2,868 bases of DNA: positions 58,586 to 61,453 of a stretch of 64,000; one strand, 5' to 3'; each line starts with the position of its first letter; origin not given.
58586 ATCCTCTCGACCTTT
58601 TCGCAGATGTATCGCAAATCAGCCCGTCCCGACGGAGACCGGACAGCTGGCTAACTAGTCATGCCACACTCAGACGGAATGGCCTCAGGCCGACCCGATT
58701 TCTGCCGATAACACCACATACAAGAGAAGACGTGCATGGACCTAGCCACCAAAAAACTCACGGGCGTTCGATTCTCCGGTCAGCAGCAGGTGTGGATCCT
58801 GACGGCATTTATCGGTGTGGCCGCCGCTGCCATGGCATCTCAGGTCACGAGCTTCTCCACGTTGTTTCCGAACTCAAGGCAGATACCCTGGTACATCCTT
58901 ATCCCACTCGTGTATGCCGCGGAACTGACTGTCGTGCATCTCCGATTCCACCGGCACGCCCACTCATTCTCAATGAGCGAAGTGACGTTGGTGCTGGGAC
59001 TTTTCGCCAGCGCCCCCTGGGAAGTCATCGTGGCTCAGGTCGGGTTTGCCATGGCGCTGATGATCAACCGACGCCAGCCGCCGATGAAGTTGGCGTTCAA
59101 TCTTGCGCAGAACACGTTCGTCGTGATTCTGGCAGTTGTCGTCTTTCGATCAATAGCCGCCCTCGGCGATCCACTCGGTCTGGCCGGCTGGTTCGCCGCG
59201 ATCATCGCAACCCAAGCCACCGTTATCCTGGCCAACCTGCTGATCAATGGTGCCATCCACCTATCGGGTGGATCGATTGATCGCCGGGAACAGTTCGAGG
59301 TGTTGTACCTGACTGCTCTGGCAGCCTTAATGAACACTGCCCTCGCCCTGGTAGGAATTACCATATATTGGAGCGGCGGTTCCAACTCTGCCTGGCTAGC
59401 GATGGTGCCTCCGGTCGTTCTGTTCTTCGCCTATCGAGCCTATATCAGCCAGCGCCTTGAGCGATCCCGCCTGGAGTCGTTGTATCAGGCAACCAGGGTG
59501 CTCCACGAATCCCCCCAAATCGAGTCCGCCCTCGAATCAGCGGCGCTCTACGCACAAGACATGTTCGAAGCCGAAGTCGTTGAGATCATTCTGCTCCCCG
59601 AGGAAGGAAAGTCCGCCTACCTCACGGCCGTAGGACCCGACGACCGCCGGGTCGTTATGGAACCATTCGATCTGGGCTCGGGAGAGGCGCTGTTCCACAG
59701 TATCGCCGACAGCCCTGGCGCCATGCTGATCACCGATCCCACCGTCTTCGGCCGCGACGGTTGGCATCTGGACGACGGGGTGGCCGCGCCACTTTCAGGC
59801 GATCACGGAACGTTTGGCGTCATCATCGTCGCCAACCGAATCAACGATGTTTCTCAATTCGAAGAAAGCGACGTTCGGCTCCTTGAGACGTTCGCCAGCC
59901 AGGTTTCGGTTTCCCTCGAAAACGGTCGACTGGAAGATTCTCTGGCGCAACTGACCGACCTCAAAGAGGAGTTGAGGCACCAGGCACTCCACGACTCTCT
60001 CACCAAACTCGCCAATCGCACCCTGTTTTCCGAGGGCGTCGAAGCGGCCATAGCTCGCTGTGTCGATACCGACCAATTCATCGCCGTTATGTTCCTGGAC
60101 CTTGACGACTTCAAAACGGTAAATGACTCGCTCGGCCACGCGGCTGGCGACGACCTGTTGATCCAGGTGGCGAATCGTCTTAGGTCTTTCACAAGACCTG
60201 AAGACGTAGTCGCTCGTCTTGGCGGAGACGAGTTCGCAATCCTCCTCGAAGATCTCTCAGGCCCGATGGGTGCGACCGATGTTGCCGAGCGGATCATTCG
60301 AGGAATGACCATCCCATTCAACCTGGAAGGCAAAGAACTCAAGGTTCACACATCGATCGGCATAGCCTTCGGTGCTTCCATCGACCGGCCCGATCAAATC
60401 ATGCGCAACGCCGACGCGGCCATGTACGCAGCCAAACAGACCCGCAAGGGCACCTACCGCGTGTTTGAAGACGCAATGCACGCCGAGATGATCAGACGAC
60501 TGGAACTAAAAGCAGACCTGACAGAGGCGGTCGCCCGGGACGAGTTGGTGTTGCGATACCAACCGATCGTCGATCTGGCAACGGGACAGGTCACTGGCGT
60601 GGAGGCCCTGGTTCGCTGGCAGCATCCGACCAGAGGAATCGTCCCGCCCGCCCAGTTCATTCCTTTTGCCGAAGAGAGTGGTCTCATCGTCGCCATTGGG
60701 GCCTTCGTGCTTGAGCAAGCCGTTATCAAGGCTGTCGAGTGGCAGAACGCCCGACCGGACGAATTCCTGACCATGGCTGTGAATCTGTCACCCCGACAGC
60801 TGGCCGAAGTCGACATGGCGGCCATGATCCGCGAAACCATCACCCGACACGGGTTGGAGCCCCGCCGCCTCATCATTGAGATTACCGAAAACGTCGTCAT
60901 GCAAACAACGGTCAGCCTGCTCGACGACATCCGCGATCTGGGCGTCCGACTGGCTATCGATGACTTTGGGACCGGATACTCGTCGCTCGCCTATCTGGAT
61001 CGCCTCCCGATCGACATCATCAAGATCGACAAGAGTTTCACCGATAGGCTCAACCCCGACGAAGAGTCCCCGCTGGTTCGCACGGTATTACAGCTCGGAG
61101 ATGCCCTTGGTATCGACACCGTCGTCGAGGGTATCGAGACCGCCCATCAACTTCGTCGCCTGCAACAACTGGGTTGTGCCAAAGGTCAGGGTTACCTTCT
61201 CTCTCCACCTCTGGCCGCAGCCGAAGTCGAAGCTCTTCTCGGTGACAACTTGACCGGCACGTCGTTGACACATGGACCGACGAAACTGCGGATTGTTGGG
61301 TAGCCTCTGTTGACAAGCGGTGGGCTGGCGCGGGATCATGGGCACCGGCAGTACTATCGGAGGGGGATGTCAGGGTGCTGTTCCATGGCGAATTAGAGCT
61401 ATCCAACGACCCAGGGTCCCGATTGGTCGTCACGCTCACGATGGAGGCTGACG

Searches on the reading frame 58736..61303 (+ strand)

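Call 89: search_protein_families(library=pfam, proteins=[window:58736-61303:+], max_evalue=0.0001)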
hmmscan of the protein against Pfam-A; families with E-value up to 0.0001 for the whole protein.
window:58736-61303:+ (855 aa): 4 families
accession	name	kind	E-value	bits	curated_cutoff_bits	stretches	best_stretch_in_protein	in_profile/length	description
PF00563.25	EAL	-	2.6e-71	240.2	31.3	1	594-825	3-236/236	EAL domain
PF00990.26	GGDEF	-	7.9e-47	159.4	23.8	1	417-571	1-159/161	Diguanylate cyclase, GGDEF domain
PF13492.12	GAF_3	-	8.3e-08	33.1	27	1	265-396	5-129/129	GAF domain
PF13185.12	GAF_2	-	2.2e-06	28.4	28.6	1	262-395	4-136/136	GAF domain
